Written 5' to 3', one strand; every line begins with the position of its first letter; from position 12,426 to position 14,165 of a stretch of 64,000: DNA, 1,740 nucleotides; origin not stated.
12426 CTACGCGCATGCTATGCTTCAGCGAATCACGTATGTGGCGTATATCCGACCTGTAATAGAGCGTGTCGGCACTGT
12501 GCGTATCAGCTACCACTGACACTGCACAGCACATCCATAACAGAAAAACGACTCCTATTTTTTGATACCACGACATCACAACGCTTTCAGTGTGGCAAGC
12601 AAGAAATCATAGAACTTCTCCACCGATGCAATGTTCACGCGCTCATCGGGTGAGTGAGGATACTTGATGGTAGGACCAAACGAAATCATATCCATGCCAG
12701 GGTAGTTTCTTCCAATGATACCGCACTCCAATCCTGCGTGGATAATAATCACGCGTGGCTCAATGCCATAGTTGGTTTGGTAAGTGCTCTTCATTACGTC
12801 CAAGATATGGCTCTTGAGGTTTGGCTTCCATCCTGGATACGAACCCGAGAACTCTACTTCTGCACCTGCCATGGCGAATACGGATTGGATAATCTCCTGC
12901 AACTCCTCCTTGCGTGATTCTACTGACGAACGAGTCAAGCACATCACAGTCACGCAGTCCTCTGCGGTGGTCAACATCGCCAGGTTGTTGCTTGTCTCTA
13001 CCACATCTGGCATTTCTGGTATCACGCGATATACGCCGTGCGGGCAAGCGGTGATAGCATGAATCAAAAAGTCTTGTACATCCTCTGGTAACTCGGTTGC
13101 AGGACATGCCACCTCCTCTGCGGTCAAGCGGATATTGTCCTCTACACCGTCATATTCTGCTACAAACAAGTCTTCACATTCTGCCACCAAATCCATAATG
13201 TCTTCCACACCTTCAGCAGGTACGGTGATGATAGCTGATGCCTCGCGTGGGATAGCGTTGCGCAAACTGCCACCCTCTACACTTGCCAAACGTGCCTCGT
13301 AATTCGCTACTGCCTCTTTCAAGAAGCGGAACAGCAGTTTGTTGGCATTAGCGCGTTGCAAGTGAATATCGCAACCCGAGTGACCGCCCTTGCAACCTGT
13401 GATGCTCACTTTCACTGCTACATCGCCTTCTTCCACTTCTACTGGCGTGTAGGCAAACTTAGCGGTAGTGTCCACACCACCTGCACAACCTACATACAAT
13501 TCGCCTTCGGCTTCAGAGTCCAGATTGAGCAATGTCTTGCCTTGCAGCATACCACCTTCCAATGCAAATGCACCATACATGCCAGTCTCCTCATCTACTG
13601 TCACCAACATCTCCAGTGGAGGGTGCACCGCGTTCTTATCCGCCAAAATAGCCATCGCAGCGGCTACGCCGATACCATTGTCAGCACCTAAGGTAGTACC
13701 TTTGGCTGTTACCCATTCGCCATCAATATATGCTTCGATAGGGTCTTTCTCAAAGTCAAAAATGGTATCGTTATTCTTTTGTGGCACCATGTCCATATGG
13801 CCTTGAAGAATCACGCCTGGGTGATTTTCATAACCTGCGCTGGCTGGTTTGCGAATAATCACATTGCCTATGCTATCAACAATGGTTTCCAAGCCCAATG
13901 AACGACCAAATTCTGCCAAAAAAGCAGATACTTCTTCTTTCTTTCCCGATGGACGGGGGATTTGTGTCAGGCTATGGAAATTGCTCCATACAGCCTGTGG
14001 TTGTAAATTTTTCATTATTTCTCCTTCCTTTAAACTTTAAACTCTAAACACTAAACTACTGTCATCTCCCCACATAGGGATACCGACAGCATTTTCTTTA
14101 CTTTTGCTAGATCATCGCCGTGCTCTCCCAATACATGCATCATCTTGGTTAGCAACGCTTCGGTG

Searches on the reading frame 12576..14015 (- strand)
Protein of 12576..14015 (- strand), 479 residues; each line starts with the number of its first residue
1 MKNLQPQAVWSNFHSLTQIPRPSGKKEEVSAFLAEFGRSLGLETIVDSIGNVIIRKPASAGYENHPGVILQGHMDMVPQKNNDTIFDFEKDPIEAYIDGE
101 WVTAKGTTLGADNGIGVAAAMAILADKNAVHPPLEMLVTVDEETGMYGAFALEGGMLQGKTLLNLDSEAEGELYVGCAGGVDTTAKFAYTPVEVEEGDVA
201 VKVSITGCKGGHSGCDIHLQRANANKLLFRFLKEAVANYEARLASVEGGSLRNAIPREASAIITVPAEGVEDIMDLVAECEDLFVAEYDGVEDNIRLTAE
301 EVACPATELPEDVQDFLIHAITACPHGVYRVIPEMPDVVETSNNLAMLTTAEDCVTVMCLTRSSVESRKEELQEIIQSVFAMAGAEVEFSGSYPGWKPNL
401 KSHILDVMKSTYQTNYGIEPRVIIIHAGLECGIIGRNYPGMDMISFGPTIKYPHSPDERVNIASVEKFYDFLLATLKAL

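Call 56: search_protein_families(library=pfam, proteins=[window:12576-14015:-], max_evalue=0.00001)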
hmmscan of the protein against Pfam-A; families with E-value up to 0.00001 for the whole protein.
window:12576-14015:- (479 aa): 2 families
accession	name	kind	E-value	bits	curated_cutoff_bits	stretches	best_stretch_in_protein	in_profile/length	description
PF01546.33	Peptidase_M20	-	1.7e-17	64.4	24.6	1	69-477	1-205/206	Peptidase family M20/M25/M40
PF07687.19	M20_dimer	-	8.6e-11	42.2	21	1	206-288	4-103/107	Peptidase dimerisation domain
